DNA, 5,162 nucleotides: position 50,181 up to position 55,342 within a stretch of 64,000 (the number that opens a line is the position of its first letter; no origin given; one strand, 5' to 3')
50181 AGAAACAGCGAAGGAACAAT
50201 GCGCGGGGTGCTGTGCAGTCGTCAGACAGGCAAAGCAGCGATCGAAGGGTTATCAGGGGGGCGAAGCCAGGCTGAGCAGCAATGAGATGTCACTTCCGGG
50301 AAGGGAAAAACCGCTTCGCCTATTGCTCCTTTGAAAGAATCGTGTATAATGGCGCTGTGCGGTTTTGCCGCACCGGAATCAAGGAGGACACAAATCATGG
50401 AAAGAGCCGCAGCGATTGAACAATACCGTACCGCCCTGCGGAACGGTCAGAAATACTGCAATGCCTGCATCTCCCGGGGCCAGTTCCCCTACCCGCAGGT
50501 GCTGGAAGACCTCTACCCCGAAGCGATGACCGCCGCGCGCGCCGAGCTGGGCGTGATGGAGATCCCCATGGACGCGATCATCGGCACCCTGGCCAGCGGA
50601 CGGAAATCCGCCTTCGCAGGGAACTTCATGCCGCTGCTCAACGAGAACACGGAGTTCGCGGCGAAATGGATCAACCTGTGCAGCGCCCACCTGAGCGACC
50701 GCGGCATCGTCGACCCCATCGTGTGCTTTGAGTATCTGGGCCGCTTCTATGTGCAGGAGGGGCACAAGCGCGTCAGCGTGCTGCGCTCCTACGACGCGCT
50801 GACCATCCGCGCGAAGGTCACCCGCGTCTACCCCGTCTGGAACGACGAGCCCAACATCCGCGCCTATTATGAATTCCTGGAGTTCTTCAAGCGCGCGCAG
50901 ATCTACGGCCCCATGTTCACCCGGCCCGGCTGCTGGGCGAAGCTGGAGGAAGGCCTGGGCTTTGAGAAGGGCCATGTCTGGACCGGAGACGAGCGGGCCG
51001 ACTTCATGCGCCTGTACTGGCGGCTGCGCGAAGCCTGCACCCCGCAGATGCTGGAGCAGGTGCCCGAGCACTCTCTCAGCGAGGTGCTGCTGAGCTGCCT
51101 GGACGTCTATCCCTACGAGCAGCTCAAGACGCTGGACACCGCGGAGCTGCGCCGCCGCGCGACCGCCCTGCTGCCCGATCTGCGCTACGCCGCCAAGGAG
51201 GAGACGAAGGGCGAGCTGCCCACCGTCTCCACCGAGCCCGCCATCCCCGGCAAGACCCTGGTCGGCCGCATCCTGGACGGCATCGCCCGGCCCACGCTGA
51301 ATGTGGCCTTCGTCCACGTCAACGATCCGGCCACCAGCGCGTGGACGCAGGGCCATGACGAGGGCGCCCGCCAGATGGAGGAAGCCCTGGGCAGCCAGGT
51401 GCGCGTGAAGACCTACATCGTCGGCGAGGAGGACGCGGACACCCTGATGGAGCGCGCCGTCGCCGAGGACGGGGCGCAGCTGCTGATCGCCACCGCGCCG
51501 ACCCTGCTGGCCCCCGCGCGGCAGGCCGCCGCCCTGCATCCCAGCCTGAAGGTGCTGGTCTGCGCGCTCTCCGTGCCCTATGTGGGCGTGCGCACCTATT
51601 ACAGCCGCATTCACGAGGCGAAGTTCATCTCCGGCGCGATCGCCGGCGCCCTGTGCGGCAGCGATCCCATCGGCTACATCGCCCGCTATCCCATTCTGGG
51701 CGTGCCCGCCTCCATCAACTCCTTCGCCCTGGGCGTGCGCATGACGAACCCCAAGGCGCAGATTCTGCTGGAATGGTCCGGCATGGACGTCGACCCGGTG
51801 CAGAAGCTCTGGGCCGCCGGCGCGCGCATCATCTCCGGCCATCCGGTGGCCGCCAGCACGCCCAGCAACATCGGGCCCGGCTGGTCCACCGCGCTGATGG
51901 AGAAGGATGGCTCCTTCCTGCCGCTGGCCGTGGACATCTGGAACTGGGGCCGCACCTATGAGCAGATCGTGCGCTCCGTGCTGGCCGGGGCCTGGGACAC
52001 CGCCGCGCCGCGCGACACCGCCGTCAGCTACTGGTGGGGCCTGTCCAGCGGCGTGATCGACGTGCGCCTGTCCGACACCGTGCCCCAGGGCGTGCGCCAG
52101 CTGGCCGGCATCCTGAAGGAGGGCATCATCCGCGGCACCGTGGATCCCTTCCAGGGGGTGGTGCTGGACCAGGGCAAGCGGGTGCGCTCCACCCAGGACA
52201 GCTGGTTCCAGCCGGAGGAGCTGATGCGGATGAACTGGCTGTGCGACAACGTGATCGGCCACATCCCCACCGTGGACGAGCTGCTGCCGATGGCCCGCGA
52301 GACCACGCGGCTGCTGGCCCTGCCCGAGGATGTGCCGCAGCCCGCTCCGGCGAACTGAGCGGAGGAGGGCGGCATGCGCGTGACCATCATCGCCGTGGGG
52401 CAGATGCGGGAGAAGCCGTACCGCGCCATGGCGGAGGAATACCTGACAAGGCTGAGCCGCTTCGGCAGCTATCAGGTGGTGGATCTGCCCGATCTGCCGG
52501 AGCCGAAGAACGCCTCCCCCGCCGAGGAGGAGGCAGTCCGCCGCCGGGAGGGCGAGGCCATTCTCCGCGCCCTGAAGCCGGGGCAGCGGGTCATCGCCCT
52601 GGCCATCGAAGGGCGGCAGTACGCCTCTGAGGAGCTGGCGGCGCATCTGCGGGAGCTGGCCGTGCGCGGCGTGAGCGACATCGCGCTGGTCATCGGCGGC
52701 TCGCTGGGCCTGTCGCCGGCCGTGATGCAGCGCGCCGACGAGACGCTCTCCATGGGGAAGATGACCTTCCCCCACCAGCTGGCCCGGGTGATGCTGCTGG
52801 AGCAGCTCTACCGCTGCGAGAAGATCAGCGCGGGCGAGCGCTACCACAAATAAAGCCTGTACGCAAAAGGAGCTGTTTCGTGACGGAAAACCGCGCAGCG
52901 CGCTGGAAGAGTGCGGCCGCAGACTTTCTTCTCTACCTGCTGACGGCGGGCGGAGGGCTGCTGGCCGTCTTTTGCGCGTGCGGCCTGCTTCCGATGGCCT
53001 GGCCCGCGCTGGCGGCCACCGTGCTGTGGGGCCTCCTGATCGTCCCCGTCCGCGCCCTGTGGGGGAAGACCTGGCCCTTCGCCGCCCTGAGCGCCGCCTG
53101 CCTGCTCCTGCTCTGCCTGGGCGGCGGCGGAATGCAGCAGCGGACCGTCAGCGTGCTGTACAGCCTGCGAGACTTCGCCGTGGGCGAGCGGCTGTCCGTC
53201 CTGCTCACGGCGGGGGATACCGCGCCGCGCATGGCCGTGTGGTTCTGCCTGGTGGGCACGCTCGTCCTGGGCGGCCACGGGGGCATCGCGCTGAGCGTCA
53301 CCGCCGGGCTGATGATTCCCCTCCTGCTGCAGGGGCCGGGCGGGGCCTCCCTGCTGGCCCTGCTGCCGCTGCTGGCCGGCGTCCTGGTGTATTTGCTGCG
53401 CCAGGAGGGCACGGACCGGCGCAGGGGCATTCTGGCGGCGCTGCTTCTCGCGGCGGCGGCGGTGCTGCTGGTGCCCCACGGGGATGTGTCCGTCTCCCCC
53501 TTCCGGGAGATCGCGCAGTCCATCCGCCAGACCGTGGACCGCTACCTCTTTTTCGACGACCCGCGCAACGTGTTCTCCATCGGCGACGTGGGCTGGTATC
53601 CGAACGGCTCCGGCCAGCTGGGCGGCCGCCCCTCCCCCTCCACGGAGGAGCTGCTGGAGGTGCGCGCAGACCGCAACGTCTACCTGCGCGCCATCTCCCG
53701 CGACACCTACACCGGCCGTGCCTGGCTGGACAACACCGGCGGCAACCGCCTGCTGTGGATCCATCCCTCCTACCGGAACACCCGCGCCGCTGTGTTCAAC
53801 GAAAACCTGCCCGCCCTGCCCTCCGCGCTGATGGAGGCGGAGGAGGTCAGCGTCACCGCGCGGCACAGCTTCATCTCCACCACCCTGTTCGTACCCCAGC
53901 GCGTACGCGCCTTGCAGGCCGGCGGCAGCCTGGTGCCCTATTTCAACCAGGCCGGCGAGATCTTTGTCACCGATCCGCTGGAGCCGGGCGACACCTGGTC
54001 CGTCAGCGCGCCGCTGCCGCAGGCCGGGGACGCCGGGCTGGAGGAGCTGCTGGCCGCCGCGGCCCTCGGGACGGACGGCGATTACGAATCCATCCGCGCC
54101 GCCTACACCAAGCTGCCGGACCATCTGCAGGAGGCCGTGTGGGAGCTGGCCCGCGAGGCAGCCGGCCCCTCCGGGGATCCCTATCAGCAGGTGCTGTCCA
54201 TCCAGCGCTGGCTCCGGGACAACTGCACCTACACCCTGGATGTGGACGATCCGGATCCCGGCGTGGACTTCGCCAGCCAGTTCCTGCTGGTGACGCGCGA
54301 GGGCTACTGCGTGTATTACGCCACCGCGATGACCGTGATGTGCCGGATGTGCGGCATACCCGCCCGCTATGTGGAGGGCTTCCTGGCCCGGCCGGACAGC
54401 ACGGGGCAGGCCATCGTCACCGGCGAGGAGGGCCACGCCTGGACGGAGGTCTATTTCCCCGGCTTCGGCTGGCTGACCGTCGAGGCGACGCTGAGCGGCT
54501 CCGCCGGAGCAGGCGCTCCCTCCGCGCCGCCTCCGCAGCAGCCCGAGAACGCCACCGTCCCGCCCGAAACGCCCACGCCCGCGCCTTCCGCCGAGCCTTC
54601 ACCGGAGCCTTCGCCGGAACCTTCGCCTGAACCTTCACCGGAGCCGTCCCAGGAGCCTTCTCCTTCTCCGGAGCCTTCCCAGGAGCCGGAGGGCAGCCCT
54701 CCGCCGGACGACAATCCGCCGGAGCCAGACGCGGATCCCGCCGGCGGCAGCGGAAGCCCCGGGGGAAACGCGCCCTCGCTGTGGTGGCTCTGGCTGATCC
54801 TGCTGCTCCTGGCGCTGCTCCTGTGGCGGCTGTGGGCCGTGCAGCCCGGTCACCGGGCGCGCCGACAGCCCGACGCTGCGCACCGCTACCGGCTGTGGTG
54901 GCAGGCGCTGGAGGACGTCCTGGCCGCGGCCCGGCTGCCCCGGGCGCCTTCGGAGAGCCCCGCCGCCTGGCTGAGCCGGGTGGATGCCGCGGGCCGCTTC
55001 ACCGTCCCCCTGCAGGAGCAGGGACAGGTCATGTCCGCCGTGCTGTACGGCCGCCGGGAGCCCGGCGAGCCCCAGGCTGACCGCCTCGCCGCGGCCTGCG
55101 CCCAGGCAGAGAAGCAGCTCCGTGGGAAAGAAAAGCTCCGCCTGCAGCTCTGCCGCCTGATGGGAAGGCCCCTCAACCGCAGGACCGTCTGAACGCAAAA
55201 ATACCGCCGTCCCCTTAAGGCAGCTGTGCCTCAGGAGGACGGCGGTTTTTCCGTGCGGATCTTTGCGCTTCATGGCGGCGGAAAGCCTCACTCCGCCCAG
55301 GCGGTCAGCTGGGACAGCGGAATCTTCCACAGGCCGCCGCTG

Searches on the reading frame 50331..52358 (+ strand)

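Call 55: search_protein_families(library=pfam, proteins=[window:50331-52358:+], max_evalue=0.001)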
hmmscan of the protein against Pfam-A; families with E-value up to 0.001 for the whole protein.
window:50331-52358:+ (675 aa): 1 family
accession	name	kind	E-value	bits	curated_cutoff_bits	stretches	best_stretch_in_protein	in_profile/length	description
PF02608.20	Bmp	-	2.3e-10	40.4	24.1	1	325-485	4-165/301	ABC transporter substrate-binding protein PnrA-like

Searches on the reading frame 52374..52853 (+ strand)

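Call 55: search_protein_families(library=pfam, proteins=[window:52374-52853:+], max_evalue=0.001)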
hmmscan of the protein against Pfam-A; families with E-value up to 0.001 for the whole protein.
window:52374-52853:+ (159 aa): 1 family
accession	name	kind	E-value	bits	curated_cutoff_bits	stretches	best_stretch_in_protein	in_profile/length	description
PF02590.22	SPOUT_MTase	-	2.1e-52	177.7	27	1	1-158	1-154/154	Predicted SPOUT methyltransferase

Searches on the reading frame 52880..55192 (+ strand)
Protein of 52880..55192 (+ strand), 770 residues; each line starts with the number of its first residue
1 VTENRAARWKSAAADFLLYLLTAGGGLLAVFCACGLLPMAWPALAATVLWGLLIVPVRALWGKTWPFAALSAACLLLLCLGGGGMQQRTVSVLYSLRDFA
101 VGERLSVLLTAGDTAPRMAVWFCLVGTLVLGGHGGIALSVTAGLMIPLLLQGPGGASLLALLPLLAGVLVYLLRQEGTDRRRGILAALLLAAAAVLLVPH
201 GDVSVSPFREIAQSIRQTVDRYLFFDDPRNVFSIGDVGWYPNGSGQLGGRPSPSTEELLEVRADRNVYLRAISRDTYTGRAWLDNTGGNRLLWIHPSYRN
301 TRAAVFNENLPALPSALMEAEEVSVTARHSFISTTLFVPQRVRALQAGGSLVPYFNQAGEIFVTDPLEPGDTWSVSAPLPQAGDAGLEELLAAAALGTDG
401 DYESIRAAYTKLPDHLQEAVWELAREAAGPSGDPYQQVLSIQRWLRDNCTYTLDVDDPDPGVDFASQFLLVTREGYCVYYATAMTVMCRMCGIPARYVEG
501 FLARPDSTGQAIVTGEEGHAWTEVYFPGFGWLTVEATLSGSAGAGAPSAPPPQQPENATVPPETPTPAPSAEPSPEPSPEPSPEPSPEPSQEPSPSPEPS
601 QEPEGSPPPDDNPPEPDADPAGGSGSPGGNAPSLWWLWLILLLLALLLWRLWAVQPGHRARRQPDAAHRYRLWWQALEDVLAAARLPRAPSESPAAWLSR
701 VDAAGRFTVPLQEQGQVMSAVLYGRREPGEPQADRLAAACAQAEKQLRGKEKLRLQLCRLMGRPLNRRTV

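Call 55: search_protein_families(library=pfam, proteins=[window:52880-55192:+], max_evalue=0.001)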
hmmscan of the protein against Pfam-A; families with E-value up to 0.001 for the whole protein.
window:52880-55192:+ (770 aa): 2 families
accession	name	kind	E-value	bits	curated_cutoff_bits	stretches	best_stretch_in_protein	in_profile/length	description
PF01841.26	Transglut_core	-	7.7e-28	97.4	23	1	423-536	3-108/108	Transglutaminase-like superfamily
PF13559.11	DUF4129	-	8.1e-08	32.7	24.8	1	674-739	2-67/69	Domain of unknown function (DUF4129)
